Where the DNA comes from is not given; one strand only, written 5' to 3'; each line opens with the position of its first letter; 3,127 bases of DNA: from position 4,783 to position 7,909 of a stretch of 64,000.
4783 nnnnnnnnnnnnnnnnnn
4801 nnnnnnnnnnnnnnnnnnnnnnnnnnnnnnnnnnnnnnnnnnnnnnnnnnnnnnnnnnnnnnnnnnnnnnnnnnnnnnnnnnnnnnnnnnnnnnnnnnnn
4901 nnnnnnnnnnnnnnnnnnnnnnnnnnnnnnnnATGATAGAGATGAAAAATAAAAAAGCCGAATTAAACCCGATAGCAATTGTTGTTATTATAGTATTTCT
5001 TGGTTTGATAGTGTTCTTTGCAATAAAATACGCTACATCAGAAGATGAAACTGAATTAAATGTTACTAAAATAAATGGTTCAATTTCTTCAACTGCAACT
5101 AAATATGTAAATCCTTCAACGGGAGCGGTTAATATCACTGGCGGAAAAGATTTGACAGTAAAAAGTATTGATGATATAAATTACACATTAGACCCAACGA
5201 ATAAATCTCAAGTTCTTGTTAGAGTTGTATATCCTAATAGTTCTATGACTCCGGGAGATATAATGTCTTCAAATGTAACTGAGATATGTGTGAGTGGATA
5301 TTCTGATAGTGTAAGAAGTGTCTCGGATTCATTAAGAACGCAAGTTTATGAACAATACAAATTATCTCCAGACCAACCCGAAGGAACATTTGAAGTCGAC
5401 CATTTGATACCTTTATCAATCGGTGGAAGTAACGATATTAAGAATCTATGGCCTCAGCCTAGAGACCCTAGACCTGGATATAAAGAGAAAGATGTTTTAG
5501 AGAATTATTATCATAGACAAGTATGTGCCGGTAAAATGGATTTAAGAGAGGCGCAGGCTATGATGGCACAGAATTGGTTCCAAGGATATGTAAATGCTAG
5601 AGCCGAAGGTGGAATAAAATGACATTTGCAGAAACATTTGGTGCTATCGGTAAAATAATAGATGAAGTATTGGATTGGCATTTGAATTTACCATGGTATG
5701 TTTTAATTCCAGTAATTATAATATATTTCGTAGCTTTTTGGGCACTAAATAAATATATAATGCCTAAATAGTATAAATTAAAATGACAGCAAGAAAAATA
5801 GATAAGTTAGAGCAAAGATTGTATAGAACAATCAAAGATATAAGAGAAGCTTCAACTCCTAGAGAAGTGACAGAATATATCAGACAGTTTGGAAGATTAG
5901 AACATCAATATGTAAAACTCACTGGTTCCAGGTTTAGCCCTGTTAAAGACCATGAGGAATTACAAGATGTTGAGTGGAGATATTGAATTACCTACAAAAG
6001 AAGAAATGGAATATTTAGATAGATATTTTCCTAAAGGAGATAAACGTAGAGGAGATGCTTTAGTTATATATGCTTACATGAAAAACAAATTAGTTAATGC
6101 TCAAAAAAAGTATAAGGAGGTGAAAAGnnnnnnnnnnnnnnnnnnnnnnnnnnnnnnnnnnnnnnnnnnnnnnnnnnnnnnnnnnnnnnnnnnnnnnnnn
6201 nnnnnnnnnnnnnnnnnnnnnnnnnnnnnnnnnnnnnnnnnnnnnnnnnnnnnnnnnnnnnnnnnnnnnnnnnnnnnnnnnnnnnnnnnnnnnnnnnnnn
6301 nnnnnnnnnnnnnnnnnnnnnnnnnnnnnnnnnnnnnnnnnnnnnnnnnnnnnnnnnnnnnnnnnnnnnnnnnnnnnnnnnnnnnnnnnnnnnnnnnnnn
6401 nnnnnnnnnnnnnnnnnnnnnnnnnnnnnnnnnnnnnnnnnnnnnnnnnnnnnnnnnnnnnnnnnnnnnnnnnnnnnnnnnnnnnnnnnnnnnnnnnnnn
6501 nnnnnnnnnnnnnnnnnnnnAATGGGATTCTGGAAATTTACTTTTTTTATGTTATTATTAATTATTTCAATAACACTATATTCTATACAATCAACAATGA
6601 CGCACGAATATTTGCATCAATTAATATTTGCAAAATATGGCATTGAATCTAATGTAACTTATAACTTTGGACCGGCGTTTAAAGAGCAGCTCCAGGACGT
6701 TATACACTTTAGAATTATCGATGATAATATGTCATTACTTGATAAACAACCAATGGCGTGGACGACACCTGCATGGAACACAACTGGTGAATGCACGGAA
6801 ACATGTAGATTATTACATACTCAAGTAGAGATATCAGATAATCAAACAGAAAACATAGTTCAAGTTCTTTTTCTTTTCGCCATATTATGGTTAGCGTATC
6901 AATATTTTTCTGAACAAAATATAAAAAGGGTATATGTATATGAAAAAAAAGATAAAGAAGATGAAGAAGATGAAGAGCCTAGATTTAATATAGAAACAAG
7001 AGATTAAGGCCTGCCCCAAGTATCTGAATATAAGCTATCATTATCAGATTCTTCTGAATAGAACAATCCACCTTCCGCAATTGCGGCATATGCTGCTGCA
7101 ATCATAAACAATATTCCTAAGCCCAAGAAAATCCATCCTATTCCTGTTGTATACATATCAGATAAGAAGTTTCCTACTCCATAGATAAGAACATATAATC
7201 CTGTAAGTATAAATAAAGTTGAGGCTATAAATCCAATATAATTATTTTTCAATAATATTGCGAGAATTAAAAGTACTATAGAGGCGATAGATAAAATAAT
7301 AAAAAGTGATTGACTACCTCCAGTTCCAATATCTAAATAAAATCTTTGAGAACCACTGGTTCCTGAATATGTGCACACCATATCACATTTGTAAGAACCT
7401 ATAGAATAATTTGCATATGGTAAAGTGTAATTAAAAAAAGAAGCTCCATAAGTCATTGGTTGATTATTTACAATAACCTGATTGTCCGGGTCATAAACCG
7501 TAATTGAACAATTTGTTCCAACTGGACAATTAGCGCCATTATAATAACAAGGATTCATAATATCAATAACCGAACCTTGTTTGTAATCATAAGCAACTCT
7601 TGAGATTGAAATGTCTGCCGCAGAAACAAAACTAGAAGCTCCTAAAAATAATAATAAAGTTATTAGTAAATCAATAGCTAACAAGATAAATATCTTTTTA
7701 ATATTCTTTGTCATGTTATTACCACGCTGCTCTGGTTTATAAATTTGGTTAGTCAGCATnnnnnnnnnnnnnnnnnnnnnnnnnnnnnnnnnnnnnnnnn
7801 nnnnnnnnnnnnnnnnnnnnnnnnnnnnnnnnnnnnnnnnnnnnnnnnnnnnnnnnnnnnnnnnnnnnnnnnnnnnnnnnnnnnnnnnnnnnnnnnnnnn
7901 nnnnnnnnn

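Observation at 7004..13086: Minus-strand operon: 1777-aa secreted repeat protein plus secreted/polytopic partner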

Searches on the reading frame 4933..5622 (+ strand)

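Call 6: search_protein_families(library=pfam, proteins=[window:4933-5622:+], max_evalue=0.01)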
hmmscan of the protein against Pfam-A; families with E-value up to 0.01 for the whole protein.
window:4933-5622:+ (229 aa): 2 families
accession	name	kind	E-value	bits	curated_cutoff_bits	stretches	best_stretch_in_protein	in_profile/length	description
PF14279.12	HNH_5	-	2.7e-05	24.5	27.5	1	148-172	8-32/56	HNH endonuclease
PF01844.29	HNH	-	0.00082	19.9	21.4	1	152-172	13-33/47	HNH endonuclease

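Call 7: search_protein_families(library=phrogs, proteins=[window:4933-5622:+], max_evalue=0.01)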
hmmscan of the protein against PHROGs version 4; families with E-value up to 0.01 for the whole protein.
window:4933-5622:+ (229 aa): 1 family
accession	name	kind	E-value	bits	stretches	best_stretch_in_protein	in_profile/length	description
phrog_6050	-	DNA, RNA and nucleotide metabolism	0.0096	15.8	0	150-172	324-346/402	HNH endonuclease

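Call 46: search_protein_families(library=ncbifam, proteins=[window:4933-5622:+], max_evalue=0.001)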
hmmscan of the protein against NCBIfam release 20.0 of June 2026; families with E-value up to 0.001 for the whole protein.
window:4933-5622:+ (229 aa): 0 families

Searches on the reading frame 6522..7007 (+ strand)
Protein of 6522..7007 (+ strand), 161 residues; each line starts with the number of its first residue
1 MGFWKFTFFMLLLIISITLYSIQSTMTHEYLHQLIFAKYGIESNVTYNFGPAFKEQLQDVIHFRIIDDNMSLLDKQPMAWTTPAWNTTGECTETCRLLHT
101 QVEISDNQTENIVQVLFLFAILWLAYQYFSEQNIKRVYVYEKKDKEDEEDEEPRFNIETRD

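Call 6: search_protein_families(library=pfam, proteins=[window:6522-7007:+], max_evalue=0.01)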
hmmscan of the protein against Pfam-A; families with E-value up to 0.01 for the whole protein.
window:6522-7007:+ (161 aa): 0 families

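Call 7: search_protein_families(library=phrogs, proteins=[window:6522-7007:+], max_evalue=0.01)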
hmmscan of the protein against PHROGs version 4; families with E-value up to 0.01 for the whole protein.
window:6522-7007:+ (161 aa): 0 families

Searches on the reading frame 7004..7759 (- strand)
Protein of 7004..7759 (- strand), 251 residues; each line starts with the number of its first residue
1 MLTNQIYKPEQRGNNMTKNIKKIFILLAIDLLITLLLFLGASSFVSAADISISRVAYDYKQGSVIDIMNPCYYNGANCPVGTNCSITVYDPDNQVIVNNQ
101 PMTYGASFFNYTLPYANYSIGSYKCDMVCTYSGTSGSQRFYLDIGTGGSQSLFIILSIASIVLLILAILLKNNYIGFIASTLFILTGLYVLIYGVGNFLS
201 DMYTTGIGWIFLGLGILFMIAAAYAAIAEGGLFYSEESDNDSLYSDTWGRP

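Call 6: search_protein_families(library=pfam, proteins=[window:7004-7759:-], max_evalue=0.01)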
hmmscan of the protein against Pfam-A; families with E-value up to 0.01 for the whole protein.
window:7004-7759:- (251 aa): 0 families

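Call 7: search_protein_families(library=phrogs, proteins=[window:7004-7759:-], max_evalue=0.01)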
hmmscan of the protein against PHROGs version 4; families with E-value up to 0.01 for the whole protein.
window:7004-7759:- (251 aa): 0 families

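Call 50: search_protein_representatives(protein=window:7004-7759:-)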
Query: 251 residues. Proteins with E-value up to 0.001 (for the whole library): 912; up to 1e-10: 236; up to 1e-30: 10. The best 150 are listed.
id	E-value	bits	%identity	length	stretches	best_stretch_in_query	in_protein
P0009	1.7e-58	214.9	49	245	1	24-251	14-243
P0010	3.6e-45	171.3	47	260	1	30-246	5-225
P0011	1.5e-37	146.3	49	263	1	1-175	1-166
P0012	1.1e-33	133.7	39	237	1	15-226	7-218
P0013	3.9e-33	131.8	39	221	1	32-241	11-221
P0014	2.5e-32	129.2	39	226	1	33-237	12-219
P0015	5.6e-32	128.0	42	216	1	53-239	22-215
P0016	3.5e-31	125.5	43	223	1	24-232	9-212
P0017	5.1e-31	124.9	43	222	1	41-231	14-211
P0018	5.5e-31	124.8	40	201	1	58-227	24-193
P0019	1.1e-29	120.6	38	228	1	33-231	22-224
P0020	3.9e-29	118.7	40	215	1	51-239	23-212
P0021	1.8e-28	116.6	39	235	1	34-240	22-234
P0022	4.7e-28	115.2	38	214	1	24-222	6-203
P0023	1.1e-27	114.1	40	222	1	56-229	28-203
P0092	1.7e-16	77.3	38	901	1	58-229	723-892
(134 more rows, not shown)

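Call 51: find_homologous_proteins(query=window:7004-7759:-, max_evalue=0.00001)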
Query window:7004-7759:- (251 aa): 18 proteins with E <= 0.00001 among 3745 candidates.
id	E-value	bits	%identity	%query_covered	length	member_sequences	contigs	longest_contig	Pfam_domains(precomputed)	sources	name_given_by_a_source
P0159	1.0e-159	548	100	100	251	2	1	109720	-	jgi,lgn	jgi:hypothetical protein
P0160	2.3e-110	386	73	100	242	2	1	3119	-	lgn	-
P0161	5.1e-109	382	72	100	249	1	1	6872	-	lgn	-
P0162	6.7e-102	359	66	100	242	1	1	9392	-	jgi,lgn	-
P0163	7.0e-101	355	77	83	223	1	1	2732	-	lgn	-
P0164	1.5e-100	354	75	79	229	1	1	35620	-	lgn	-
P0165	1.6e-100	354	68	97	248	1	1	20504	-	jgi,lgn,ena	-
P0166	4.6e-98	346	67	100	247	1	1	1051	-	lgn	-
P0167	3.4e-97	343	66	98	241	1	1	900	-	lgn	-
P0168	9.3e-97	342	66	99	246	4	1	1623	-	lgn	-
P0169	3.2e-95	337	65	100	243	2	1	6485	-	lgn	-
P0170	1.9e-82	295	65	78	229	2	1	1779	-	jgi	jgi:hypothetical protein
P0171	1.6e-79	285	56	100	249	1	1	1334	-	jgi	jgi:hypothetical protein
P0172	3.5e-78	281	57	100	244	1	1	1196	-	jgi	jgi:hypothetical protein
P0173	3.9e-77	278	57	96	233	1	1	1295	-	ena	-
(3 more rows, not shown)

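Call 52: find_encoding_contigs(protein=P0159, flank=10000, max_places=2)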
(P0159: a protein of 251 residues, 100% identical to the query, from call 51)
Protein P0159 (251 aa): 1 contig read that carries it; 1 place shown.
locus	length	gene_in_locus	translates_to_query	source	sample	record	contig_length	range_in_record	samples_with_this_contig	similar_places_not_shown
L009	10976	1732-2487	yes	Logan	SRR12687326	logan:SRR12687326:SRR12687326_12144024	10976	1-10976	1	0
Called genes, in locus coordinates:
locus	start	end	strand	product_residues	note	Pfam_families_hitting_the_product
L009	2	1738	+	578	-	?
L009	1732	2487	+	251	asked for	-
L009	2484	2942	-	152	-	-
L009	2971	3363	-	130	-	-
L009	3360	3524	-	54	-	-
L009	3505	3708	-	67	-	-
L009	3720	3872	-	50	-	-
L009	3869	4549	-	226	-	-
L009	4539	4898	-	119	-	-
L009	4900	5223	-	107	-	-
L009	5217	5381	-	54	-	-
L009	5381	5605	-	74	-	-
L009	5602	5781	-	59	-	-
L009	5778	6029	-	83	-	-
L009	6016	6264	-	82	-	-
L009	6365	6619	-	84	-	-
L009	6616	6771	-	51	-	-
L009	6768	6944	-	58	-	-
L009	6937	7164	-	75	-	-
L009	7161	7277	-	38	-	-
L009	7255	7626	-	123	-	-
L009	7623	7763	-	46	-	-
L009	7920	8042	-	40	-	-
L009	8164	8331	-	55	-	-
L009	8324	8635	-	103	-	-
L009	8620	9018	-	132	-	-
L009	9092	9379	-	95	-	-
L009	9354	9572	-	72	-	-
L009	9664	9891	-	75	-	-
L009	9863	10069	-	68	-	-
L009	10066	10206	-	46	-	-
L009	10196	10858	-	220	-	PF09414:RNA_ligase (weak)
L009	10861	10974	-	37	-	?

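Call 53: find_encoding_contigs(protein=P0164, flank=10000, max_places=2)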
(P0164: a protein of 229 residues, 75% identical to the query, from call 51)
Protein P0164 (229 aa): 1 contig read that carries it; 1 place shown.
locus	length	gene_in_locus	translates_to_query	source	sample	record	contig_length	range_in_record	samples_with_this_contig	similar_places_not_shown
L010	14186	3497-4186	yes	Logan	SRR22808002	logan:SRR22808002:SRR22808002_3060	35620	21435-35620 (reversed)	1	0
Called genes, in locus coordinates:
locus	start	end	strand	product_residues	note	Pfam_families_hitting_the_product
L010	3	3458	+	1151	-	?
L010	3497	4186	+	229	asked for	-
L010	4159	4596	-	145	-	-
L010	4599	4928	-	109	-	-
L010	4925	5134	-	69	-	-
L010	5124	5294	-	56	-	-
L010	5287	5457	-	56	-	-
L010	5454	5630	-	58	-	-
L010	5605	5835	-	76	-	-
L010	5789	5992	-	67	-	-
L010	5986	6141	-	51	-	-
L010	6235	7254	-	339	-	PF21189:PHA02142, PF09414:RNA_ligase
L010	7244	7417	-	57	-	-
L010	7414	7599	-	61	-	-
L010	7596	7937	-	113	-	-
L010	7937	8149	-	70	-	-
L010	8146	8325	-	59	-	-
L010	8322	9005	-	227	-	-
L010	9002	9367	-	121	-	-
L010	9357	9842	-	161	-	-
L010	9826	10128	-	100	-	-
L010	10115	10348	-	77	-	-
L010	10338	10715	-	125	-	-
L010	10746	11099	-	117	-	-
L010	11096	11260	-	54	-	-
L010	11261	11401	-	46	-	-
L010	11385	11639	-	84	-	-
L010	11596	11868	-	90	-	-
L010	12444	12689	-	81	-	-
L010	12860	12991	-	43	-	-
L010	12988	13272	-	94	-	-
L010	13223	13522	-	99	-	-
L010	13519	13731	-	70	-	-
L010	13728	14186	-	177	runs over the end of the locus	-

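Call 54: find_encoding_contigs(protein=P0165, flank=10000, max_places=2)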
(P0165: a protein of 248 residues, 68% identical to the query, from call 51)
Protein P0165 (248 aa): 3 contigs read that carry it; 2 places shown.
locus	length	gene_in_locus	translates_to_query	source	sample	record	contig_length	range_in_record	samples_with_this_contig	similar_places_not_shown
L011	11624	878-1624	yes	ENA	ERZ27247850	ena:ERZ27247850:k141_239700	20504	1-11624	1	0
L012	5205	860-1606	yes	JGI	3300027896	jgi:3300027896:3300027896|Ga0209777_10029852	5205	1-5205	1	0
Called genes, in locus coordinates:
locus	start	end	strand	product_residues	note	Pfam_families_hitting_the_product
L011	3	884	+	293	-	?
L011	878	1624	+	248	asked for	-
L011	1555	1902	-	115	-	-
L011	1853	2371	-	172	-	-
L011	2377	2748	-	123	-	-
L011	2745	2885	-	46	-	-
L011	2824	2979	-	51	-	-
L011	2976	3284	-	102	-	-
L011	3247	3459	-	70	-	-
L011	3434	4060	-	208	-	-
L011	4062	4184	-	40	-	-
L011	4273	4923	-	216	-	-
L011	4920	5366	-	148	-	-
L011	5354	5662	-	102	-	-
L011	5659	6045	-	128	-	-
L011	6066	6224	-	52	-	-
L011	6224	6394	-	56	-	-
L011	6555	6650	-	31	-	-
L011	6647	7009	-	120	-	-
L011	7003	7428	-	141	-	-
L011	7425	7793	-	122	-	-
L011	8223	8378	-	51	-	-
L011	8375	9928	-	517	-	-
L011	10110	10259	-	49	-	-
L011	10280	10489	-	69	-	-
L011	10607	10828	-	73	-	-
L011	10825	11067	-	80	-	-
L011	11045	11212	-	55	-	-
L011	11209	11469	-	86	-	-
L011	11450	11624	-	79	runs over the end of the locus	-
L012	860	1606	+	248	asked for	-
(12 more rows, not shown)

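Call 62: search_protein_families(library=pfam, alignment_id=A3, max_evalue=0.01)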
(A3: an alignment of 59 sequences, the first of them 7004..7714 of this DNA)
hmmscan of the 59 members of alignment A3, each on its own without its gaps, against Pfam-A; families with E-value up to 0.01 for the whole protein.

A. member 1, window:7004-7714:- (236 aa): 0 families

B. families by the number of members that match (of 59 scanned): 12 families
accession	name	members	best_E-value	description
PF24709.1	DUF7670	3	0.0017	Domain of unknown function (DUF7670)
PF01835.25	MG2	2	2e-05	MG2 domain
PF24961.1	NfeD_membrane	2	0.00045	NfeD integral membrane domain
PF04123.18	DUF373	1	0.00017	Domain of unknown function (DUF373)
PF02293.20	AmiS_UreI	1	0.00067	AmiS/UreI family transporter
PF18949.5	DUF5693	1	0.00096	Family of unknown function (DUF5693)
PF02656.20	DUF202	1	0.0014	Domain of unknown function (DUF202)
PF11139.14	SfLAP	1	0.0051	Sap, sulfolipid-1-addressing protein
PF07695.17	7TMR-DISM_7TM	1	0.0054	7TM diverse intracellular signalling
PF25275.1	Golvesin_C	1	0.0058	Golvesin C-terminal domain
PF21724.2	DUF6861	1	0.0062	Family of unknown function (DUF6861)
PF05915.17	TMEM_230_134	1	0.0063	Transmembrane proteins 230/134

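Call 78: find_related_loci(query=A4, collection=viral_contigs, flank=8000)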
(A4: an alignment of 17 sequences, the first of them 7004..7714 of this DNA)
Query A4 (236 aa) in viral_contigs; peptide patterns used: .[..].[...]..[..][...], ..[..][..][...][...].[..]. (x = any residue, [..] = any of these).
67 stretches matched a pattern, but none encodes a relative of the query by tblastn (E <= 1e-3).

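Call 79: find_related_loci(query=A4, collection=metagenome_contigs, flank=8000)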
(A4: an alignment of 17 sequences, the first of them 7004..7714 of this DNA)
Query A4 (236 aa) in metagenome_contigs; peptide patterns used: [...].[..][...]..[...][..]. (x = any residue, [..] = any of these).
71 stretches matched a pattern; 20 encode a relative of the query (tblastn E <= 1e-3); 20 distinct loci.
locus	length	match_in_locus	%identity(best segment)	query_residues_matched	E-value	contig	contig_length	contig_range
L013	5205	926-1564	72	16-228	2e-94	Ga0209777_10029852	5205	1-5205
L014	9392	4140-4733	74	39-236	3e-92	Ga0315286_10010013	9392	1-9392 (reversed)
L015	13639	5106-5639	34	44-214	4e-27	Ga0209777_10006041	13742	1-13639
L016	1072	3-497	31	51-214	4e-22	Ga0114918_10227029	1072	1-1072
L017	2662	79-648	32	5-195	3e-21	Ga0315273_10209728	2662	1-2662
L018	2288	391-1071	28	4-229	2e-20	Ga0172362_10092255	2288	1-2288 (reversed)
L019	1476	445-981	33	20-195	4e-20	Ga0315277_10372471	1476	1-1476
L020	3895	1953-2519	32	30-214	3e-18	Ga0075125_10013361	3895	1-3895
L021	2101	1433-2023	29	16-212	6e-16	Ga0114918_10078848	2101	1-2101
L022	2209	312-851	29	15-194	2e-15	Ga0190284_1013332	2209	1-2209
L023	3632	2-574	28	51-229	2e-15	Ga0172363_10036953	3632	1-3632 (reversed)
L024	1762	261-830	29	29-214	2e-14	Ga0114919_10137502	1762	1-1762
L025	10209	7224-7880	27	4-214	4e-14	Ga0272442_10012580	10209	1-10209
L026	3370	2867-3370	26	1-172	3e-14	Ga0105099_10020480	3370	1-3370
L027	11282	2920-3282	30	45-158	3e-13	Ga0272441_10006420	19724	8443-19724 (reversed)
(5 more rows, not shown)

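Call 81: search_dna_similar(query=window:7004-7714:-, collection=phages, mode=protein, max_evalue=0.01)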
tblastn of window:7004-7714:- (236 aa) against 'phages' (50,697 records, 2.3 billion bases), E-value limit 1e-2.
No match.

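Call 82: search_dna_similar(query=P0020, collection=phages, mode=protein, max_evalue=0.01)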
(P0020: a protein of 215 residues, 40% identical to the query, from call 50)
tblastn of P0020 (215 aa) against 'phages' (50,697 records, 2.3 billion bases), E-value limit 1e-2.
No match.

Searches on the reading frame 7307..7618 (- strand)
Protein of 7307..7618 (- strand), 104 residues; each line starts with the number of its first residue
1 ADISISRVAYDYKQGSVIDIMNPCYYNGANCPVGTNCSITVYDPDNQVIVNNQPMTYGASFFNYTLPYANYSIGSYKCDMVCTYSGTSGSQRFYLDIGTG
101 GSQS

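Call 33: search_protein_families(library=pfam, proteins=[window:7307-7618:-], max_evalue=5)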
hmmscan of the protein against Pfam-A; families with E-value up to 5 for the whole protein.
seq(104 aa): 0 families

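Call 49: search_protein_families(library=phrogs, proteins=[window:7307-7618:-], max_evalue=1)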
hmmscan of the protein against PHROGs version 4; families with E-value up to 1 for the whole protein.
seq(104 aa): 1 family
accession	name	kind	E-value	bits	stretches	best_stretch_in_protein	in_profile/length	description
phrog_21337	-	unknown function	0.11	13.6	1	25-51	85-111/119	-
